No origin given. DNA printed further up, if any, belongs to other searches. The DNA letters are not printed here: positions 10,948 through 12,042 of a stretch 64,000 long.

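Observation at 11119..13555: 2TM protein + SplB-like radical SAM + HD phosphohydrolase three-gene module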

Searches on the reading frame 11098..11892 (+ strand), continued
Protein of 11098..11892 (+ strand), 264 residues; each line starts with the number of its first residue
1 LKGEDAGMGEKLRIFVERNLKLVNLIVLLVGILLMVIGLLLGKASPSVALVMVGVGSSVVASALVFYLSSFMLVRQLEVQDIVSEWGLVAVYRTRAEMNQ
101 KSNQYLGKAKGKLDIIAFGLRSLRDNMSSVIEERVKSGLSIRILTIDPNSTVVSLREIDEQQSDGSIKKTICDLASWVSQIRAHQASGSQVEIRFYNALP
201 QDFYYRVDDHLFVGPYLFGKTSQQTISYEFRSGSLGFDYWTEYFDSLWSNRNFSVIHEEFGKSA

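Call 44: search_protein_families(library=pfam, proteins=[L018:5005-5868:+, L032:982-1746:+, L018:6656-7318:-, L035:6584-7426:+, L041:6944-7807:+, L009:6725-7771:+, L047:6684-8354:+, L046:4099-5703:+, L036:6522-6905:+], max_evalue=0.01)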
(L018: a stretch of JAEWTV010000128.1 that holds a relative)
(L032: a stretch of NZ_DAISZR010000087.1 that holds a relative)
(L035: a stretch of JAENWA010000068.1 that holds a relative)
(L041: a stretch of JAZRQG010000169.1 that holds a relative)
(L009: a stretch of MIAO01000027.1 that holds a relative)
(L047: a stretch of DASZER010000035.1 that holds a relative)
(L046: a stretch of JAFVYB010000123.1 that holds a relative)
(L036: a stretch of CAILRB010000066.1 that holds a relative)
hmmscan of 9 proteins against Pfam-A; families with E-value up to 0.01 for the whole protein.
L018:5005-5868:+ (287 aa): 0 families

L032:982-1746:+ (254 aa): 2 families
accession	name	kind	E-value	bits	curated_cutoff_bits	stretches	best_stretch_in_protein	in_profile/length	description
PF20903.3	SPL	-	1.1e-07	31.5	27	1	25-176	85-233/338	Spore photoproduct lyase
PF04055.27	Radical_SAM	-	2.6e-05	24.9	29.5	1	26-183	6-157/166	Radical SAM superfamily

L018:6656-7318:- (220 aa): 2 families
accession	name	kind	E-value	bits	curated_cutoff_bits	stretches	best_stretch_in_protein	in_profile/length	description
PF00625.27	Guanylate_kin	-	2e-14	54.1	25.2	1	26-211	3-176/182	Guanylate kinase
PF13238.12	AAA_18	-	0.0014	19.6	29.4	1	29-176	2-126/128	AAA domain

L035:6584-7426:+ (280 aa): 1 family
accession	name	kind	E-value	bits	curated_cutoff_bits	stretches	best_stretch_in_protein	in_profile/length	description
PF07505.17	DUF5131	-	1.3e-79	267.6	28.9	1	49-277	2-243/243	Protein of unknown function (DUF5131)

L041:6944-7807:+ (287 aa): 1 family
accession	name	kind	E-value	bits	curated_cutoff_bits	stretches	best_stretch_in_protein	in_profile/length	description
PF07804.18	HipA_C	-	3.7e-16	59.9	30.5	1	18-192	4-174/213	HipA-like C-terminal domain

L009:6725-7771:+ (348 aa): 7 families
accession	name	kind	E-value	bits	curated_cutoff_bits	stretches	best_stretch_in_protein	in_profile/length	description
PF16363.11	GDP_Man_Dehyd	-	7.2e-158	525.7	27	1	6-340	1-332/332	GDP-mannose 4,6 dehydratase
PF01370.27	Epimerase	-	1.3e-79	267.5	20.9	1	5-255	1-240/240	NAD dependent epimerase/dehydratase family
PF04321.23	RmlD_sub_bind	-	9.9e-08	31.8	27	1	4-167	2-132/287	RmlD substrate binding domain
PF02719.21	Polysacc_synt_2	-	1e-05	25.3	20.2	1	6-124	2-119/293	Polysaccharide biosynthesis protein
PF05368.20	NmrA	-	0.00069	19.7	27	1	1-80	1-69/298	NmrA-like family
PF07993.18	NAD_binding_4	-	0.0051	16.4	20.1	1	7-100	1-106/258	Male sterility protein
PF13477.12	Glyco_trans_4_2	-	0.0085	16.7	23.4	0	19-93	17-85/139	Glycosyl transferase 4-like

L047:6684-8354:+ (556 aa): 2 families
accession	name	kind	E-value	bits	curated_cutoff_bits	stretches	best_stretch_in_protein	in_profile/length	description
PF00293.34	NUDIX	-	3.1e-15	56.8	21.1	1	413-540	3-132/134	NUDIX domain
PF04055.27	Radical_SAM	-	0.00033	21.3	29.5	1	32-204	2-164/166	Radical SAM superfamily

L046:4099-5703:+ (534 aa): 8 families
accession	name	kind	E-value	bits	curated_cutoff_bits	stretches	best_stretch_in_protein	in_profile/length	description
PF13175.12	AAA_15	-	1e-20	75.1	32.1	2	177-290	277-373/374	AAA ATPase domain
PF13304.12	AAA_21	-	1.4e-19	71.7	27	1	50-291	1-303/304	AAA domain, putative AbiEii toxin, Type IV TA system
PF02463.25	SMC_N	-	1.4e-10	41.4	40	1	35-294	10-205/220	RecF/RecN/SMC N terminal domain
PF13476.12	AAA_23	-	7.1e-10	40.3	27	1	34-157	6-90/201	AAA domain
PF13401.12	AAA_22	-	9.8e-08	32.8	27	1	194-284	39-121/130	AAA domain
PF00005.33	ABC_tran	-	0.00014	22.9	25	1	50-77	13-41/137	ABC transporter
PF13555.12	AAA_29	-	0.00035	20.7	27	1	50-69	24-44/61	P-loop containing region of AAA domain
PF25199.1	nSTAND_NTPase5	-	0.0046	17.2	34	0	47-76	40-70/145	Novel STAND NTPase 5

L036:6522-6905:+ (127 aa): 0 families

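Call 59: search_protein_families(library=pfam, proteins=[L035:5545-6522:+, L036:5545-6522:+, L047:5602-6729:+, L043:1614-2537:+, L044:5509-6621:+, P0088, P0078, P0090, P0076, L020:5010-5915:+], max_evalue=0.1)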
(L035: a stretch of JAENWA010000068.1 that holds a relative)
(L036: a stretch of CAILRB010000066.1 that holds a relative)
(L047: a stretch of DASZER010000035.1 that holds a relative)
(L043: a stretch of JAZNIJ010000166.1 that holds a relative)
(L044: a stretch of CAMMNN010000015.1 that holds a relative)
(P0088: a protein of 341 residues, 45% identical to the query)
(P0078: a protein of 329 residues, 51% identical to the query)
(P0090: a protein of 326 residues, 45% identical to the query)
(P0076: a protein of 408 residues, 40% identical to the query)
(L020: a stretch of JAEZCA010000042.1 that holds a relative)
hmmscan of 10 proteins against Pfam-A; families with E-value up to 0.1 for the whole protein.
L035:5545-6522:+ (325 aa): 1 family
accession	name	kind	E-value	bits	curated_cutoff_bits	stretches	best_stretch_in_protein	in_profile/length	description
PF05014.21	Nuc_deoxyrib_tr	-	1.6e-06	28.7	28.8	1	44-92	52-102/117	Nucleoside 2-deoxyribosyltransferase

L036:5545-6522:+ (325 aa): 1 family
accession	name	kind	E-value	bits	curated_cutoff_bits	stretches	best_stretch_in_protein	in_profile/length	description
PF05014.21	Nuc_deoxyrib_tr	-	2.9e-05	24.6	28.8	1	43-92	51-102/117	Nucleoside 2-deoxyribosyltransferase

L047:5602-6729:+ (375 aa): 1 family
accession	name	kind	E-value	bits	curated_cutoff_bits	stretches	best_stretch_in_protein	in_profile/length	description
PF19319.4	DUF5919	-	0.00017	21.9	23.5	1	250-324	25-99/161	Domain of unknown function (DUF5919)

L043:1614-2537:+ (307 aa): 1 family
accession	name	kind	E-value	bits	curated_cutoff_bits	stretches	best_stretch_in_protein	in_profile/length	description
PF19319.4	DUF5919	-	0.0094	16.2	23.5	1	175-238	24-88/161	Domain of unknown function (DUF5919)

L044:5509-6621:+ (370 aa): 3 families
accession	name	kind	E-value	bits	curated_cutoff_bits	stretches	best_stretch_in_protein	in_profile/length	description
PF13271.11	DUF4062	-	4e-30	104.3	24.7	1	31-111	2-82/82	Domain of unknown function (DUF4062)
PF19319.4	DUF5919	-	0.00022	21.5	23.5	1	244-285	23-64/161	Domain of unknown function (DUF5919)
PF18824.6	LPD11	-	0.0099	16.4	27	0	69-87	2-20/69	Large polyvalent protein-associated domain 11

P0088 (341 aa): 2 families
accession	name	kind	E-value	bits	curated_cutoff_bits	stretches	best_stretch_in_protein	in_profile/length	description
PF05014.21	Nuc_deoxyrib_tr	-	0.00018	22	28.8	1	56-107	50-103/117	Nucleoside 2-deoxyribosyltransferase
PF19319.4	DUF5919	-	0.00028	21.2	23.5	1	217-281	25-89/161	Domain of unknown function (DUF5919)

P0078 (329 aa): 2 families
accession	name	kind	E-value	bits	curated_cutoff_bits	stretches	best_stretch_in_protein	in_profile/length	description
PF05014.21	Nuc_deoxyrib_tr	-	5.1e-05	23.8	28.8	1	50-101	50-103/117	Nucleoside 2-deoxyribosyltransferase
PF19319.4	DUF5919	-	0.018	15.3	23.5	1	194-260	24-90/161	Domain of unknown function (DUF5919)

P0090 (326 aa): 2 families
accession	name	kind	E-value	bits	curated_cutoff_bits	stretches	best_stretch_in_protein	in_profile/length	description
PF19319.4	DUF5919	-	6.8e-05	23.2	23.5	1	198-290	19-106/161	Domain of unknown function (DUF5919)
PF05014.21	Nuc_deoxyrib_tr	-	0.00011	22.7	28.8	1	37-93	44-102/117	Nucleoside 2-deoxyribosyltransferase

P0076 (408 aa): 1 family
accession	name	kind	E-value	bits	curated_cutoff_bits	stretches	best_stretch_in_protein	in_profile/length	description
PF19319.4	DUF5919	-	0.00038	20.7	23.5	1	276-344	20-88/161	Domain of unknown function (DUF5919)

L020:5010-5915:+ (301 aa): 0 families

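Call 79: find_encoding_contigs(protein=P0055, flank=4000, max_places=1)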
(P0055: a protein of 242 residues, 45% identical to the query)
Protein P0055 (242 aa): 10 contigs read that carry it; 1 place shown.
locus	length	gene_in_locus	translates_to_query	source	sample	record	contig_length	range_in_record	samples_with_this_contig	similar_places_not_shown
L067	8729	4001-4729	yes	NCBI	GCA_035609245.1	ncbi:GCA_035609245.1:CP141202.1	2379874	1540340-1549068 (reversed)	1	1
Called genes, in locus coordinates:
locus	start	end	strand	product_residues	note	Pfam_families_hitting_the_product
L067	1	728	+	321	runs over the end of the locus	PF12127:FloA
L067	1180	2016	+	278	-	PF02498:Bro-N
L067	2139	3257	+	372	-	-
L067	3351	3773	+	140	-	-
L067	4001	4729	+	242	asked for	-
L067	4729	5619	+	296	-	-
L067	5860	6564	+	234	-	-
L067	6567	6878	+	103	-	-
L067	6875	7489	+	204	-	-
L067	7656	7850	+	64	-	-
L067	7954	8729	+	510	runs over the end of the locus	PF00665:rve (weak), PF22483:Mu-transpos_C_2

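Call 80: find_encoding_contigs(protein=P0075, flank=4000, max_places=1)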
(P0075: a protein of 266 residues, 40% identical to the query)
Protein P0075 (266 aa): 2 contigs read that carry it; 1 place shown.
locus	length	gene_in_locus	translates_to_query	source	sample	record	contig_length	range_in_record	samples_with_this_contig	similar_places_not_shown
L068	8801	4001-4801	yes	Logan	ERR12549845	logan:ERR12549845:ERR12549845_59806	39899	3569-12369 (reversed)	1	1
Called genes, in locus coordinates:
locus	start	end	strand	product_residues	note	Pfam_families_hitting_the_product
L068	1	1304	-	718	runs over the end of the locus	PF03709:OKR_DC_1_N, PF01276:OKR_DC_1, PF03711:OKR_DC_1_C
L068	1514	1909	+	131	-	PF13560:HTH_31, PF12844:HTH_19, PF01381:HTH_3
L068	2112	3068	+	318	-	-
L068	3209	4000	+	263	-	-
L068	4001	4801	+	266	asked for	PF19319:DUF5919 (weak)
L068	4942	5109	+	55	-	-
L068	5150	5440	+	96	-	-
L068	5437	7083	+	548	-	PF03602:Cons_hypoth95 (faint), PF02086:MethyltransfD12 (faint), PF01555:N6_N4_Mtase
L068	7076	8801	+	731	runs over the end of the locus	PF00270:DEAD (weak), PF04851:ResIII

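Call 81: find_encoding_contigs(protein=P0078, flank=4000, max_places=1)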
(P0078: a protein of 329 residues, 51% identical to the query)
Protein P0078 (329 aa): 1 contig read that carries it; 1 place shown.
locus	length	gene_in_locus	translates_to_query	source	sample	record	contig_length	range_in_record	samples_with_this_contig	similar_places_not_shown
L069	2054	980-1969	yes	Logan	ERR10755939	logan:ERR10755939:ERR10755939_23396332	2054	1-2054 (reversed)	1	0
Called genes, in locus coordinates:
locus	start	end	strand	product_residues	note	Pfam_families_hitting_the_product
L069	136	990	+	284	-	PF04055:Radical_SAM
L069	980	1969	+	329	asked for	-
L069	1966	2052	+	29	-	?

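Call 82: find_encoding_contigs(protein=P0070, flank=4000, max_places=1)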
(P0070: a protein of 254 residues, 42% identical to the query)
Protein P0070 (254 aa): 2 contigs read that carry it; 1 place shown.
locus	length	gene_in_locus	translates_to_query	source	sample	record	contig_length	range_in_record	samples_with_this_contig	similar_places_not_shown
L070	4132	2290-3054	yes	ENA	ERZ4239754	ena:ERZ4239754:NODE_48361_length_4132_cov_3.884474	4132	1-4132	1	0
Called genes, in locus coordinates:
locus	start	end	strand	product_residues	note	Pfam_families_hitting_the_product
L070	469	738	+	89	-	-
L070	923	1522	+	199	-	-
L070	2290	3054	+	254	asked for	-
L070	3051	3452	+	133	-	-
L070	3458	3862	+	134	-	-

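Call 85: search_protein_families(library=pfam, proteins=[L044:4663-5469:+, L029:8605-9366:+, L035:7442-8194:+, L035:8339-9103:+, L069:136-990:+, L068:3209-4000:+, L031:7657-8736:+, L033:5177-6019:+, L023:885-5891:+, L026:6835-7719:+], max_evalue=0.01)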
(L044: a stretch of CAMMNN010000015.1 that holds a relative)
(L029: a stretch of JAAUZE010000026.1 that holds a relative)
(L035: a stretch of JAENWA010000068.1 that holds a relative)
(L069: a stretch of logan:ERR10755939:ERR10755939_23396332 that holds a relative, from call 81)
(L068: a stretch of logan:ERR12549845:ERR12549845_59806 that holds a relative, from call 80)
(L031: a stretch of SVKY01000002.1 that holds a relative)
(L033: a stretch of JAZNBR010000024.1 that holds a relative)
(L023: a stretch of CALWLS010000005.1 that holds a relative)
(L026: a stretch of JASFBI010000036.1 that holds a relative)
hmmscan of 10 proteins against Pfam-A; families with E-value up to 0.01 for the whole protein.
L044:4663-5469:+ (268 aa): 2 families
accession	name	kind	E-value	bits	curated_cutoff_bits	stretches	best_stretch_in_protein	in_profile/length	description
PF04446.17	Thg1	-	1.1e-32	113.2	29.2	1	9-161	2-130/130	tRNAHis guanylyltransferase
PF14413.11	Thg1C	-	3.3e-05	24.5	26.3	1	164-237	2-85/116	Thg1 C terminal domain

L029:8605-9366:+ (253 aa): 2 families
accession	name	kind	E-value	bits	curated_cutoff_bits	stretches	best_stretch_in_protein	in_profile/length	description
PF04446.17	Thg1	-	7.5e-32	110.4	29.2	1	8-130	2-130/130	tRNAHis guanylyltransferase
PF14413.11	Thg1C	-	1.1e-17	64.8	26.3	1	134-224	2-94/116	Thg1 C terminal domain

L035:7442-8194:+ (250 aa): 4 families
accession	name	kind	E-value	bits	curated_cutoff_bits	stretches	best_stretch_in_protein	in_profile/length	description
PF01715.23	IPPT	-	1.1e-06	28.9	23.6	0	54-116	15-76/243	IPP transferase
PF01745.22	IPT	-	0.00018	21.4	20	1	10-122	5-117/233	Isopentenyl transferase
PF00910.28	RNA_helicase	-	0.0059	17.5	21.5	0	10-42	2-36/105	RNA helicase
PF01935.23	DUF87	-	0.009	16.6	23.2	0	11-30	28-47/220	Helicase HerA, central domain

L035:8339-9103:+ (254 aa): 1 family
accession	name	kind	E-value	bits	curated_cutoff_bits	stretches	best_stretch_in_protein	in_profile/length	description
PF05014.21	Nuc_deoxyrib_tr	-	6.8e-05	23.4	28.8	1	95-206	1-102/117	Nucleoside 2-deoxyribosyltransferase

L069:136-990:+ (284 aa): 2 families
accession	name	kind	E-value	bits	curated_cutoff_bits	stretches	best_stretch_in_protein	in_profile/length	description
PF04055.27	Radical_SAM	-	3.6e-13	50.5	29.5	1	11-118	2-120/166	Radical SAM superfamily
PF13353.11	Fer4_12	-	0.00024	21.9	22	1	14-105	13-111/137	4Fe-4S single cluster domain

L068:3209-4000:+ (263 aa): 1 family
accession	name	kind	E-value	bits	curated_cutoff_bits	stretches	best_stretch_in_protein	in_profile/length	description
PF04055.27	Radical_SAM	-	0.0023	18.6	29.5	1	25-195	1-163/166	Radical SAM superfamily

L031:7657-8736:+ (359 aa): 14 families
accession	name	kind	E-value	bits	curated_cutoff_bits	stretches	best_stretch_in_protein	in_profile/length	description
PF13412.12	HTH_24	-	6.6e-10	38.9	21.9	1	301-343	6-48/48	Winged helix-turn-helix DNA-binding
PF02661.23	Fic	-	4.9e-09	37.3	24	1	106-210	2-92/93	Fic/DOC family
PF01047.28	MarR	-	3.6e-06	27.2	24.6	1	297-346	2-51/59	MarR family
PF09339.16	HTH_IclR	-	6.5e-06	26.3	22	1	301-345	6-51/52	IclR helix-turn-helix domain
PF12802.13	MarR_2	-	2.6e-05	24.7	27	1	297-346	4-54/61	MarR family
PF05732.17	RepL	-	4.2e-05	23.5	20.3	1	314-346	77-109/164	Firmicute plasmid replication protein (RepL)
PF01978.25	TrmB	-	0.00021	21.5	25.6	1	295-350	6-60/68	Sugar-specific transcriptional regulator TrmB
PF25213.1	HVO_A0261_N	-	0.00022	21.5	35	1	301-350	14-61/86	HVO_A0261 N-terminal domain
PF13545.12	HTH_Crp_2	-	0.00023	21.5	27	1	312-347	22-56/70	Crp-like helix-turn-helix domain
PF13404.12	HTH_AsnC-type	-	0.002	18.4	27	1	302-333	7-38/42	AsnC-type helix-turn-helix domain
PF24034.1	DUF7343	-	0.0024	18.1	27.6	0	306-344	12-50/62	Domain of unknown function (DUF7343)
PF00325.26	Crp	-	0.0024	18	21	1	316-342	6-32/32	Bacterial regulatory proteins, crp family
PF08279.18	HTH_11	-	0.0032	17.8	25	1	301-339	3-42/55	HTH domain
PF24409.1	wHTH-PRTase_assc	-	0.0055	17.2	27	0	301-344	1-43/83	wHTH-PRTase associated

L033:5177-6019:+ (280 aa): 1 family
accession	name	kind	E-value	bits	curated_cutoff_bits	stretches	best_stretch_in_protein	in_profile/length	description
PF18863.6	AbiJ_NTD4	-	3.6e-28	99.4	34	1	2-152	3-151/152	AbiJ N-terminal domain 4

L023:885-5891:+ (1668 aa): 1 family
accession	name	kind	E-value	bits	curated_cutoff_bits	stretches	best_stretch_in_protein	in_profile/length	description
PF04108.17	ATG17_like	-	0.0057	16.6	43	1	945-1115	138-290/355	Autophagy protein ATG17-like domain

L026:6835-7719:+ (294 aa): 0 families

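Call 102: search_dna_similar(query=window:11119-11892:+, collection=plasmids, mode=protein, max_rows=12)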
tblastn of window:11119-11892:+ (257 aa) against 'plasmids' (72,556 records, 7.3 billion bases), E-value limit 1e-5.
Records with a match: 1; places in all: 1; records where one place covers at least 80% of the query: 0.
Best place of each record, by identity: <60% 1.
By first word of the organism name: Streptomyces 1.
By predicted mobility (MOB-suite, as given by PLSDB): non-mobilizable 1.
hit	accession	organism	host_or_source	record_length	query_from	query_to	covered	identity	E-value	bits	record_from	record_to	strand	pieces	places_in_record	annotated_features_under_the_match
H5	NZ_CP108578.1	Streptomyces goshikiensis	-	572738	81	243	63%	24.9%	5e-6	55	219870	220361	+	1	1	helix-turn-helix transcriptional regulator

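Call 106: find_encoding_contigs(protein=P0054, flank=3500, max_places=1)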
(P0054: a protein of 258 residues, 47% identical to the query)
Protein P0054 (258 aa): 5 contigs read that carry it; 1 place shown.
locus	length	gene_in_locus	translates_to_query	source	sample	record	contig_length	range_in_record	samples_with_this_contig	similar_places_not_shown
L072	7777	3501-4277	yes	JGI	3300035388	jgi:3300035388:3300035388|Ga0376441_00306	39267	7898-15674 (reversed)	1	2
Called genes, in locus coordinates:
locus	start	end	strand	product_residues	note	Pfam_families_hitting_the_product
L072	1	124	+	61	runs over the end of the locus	-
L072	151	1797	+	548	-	-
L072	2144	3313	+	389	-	-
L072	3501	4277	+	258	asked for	-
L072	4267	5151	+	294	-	PF04055:Radical_SAM (weak)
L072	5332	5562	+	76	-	-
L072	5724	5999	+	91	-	-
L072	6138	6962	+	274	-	-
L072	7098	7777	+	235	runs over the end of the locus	PF13360:PQQ_2 (weak)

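Call 107: find_encoding_contigs(protein=P0073, flank=3500, max_places=1)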
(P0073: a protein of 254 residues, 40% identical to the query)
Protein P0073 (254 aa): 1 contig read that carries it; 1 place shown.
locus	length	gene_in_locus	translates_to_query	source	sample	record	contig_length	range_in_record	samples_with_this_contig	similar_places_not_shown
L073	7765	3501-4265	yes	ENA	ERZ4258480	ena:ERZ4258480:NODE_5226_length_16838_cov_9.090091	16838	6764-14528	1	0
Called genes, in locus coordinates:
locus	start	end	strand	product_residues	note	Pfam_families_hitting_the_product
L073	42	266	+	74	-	-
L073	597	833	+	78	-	-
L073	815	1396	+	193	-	PF00271:Helicase_C (weak)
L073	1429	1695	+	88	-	-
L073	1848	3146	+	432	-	-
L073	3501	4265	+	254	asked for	-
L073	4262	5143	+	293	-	PF04055:Radical_SAM (weak)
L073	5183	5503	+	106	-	PF04892:VanZ-LLP1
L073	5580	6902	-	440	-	PF00082:Peptidase_S8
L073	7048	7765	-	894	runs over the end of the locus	PF00690:Cation_ATPase_N, PF00122:E1-E2_ATPase, PF00702:Hydrolase, PF13246:Cation_ATPase, PF00689:Cation_ATPase_C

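Call 108: find_encoding_contigs(protein=P0059, flank=3500, max_places=1)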
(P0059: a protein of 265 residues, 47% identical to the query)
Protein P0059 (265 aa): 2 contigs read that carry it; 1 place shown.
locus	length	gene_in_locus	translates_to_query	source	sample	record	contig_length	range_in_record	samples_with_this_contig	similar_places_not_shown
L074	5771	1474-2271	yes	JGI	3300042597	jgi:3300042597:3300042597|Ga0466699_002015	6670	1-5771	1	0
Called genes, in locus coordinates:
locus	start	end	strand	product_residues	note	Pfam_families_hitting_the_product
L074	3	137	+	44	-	?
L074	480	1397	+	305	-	-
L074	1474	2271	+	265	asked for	-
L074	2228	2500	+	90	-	PF07866:DUF1653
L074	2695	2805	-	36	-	-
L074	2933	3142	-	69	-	-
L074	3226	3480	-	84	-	-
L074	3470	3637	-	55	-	-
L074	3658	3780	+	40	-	-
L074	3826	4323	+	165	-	-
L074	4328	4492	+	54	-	-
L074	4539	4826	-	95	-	-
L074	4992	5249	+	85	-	-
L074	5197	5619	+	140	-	-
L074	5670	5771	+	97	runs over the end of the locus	-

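Call 109: find_encoding_contigs(protein=P0058, flank=3500, max_places=1)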
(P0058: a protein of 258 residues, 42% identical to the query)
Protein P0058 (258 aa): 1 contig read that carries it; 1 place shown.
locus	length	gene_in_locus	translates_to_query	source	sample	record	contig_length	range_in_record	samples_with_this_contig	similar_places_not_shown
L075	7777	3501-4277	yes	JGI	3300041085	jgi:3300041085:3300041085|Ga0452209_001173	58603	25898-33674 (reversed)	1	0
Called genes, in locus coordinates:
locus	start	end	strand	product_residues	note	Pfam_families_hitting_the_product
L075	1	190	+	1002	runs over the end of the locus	-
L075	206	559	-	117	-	PF13443:HTH_26 (weak)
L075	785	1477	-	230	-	-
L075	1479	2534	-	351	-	PF11300:DUF3102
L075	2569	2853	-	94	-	-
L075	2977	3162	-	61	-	PF12728:HTH_17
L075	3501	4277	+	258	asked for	PF19319:DUF5919 (faint)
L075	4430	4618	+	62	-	-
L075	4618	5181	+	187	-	-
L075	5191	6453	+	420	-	PF01522:Polysacc_deac_1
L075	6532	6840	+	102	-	-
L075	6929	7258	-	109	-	-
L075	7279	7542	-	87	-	-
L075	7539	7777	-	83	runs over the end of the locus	-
